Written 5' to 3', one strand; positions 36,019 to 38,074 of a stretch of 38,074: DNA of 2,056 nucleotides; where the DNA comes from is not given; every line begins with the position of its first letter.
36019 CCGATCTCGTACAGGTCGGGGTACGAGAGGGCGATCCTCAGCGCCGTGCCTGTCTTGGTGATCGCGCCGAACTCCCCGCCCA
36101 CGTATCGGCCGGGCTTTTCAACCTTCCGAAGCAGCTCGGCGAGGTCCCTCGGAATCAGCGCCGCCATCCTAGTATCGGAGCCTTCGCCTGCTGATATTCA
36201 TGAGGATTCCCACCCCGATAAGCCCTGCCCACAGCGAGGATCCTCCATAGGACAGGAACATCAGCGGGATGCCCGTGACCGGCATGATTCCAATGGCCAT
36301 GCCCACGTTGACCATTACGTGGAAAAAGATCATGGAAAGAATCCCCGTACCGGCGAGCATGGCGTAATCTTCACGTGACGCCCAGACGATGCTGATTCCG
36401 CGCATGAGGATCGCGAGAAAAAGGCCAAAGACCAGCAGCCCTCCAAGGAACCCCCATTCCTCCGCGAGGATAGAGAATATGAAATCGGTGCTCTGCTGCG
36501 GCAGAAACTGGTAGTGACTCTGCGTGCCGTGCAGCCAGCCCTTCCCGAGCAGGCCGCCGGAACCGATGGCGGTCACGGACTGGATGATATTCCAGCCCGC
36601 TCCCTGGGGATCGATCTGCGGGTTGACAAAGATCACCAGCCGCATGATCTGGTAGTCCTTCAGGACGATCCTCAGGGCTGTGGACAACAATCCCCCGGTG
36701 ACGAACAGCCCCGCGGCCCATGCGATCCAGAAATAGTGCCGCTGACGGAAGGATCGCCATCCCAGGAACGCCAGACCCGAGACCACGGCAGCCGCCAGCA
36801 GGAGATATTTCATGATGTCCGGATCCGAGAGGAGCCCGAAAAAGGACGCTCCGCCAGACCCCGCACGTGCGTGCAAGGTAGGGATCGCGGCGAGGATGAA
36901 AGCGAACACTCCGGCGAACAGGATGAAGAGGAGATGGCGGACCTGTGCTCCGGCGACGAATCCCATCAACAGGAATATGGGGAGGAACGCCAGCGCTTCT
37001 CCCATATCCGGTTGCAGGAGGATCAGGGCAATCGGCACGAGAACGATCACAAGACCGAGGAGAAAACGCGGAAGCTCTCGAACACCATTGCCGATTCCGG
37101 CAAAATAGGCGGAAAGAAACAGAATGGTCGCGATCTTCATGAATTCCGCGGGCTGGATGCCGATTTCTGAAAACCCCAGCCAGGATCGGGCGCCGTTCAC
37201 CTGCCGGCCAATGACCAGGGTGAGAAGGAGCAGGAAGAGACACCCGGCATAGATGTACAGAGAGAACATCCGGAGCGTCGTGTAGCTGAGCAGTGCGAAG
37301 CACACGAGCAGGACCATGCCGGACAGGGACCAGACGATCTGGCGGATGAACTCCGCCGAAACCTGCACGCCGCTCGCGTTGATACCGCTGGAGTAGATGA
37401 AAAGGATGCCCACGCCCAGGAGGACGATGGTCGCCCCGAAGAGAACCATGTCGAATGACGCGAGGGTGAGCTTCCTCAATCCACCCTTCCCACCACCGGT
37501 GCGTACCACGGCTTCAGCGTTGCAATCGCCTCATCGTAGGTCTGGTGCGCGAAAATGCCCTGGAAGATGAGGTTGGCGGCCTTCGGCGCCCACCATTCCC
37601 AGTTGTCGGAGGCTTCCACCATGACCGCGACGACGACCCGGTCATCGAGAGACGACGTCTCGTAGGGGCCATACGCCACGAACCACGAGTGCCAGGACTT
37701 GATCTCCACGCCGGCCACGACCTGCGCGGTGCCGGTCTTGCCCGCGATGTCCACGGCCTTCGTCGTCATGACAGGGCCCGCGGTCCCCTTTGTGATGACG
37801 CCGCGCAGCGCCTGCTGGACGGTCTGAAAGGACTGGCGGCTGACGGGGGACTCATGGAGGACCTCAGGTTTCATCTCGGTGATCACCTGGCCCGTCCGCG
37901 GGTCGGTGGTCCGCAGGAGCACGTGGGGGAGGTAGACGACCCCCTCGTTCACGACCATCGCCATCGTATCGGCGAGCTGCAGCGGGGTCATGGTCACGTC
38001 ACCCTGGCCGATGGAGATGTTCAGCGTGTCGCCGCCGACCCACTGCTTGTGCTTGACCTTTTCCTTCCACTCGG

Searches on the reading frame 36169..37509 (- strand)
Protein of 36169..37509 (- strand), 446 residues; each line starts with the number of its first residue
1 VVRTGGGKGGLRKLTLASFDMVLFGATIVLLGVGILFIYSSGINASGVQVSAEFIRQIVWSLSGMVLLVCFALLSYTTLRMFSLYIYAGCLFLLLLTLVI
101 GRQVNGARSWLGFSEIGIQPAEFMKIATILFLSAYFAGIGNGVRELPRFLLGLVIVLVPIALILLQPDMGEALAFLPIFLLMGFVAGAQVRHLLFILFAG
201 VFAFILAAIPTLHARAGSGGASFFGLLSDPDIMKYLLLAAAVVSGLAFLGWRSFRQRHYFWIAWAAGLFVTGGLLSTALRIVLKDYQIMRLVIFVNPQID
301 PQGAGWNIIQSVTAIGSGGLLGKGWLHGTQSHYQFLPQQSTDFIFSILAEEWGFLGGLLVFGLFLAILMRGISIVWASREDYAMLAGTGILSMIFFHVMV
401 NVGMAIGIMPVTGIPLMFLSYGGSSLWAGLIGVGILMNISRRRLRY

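Call 24: search_protein_families(library=pfam, proteins=[window:36169-37509:-], max_evalue=0.0001)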
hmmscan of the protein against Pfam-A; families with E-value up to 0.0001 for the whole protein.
window:36169-37509:- (446 aa): 1 family
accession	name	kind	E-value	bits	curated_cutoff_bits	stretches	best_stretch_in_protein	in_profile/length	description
PF01098.24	FTSW_RODA_SPOVE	-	3.9e-91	306.1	26.4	2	265-442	183-353/356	Cell cycle protein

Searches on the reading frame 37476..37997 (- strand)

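Call 24: search_protein_families(library=pfam, proteins=[window:37476-37997:-], max_evalue=0.0001)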
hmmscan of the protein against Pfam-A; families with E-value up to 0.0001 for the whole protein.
window:37476-37997:- (173 aa): 1 family
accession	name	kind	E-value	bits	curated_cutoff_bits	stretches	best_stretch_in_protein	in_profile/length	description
PF00905.27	Transpeptidase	-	4.6e-21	75.7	22.1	1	1-146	160-295/299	Penicillin binding protein transpeptidase domain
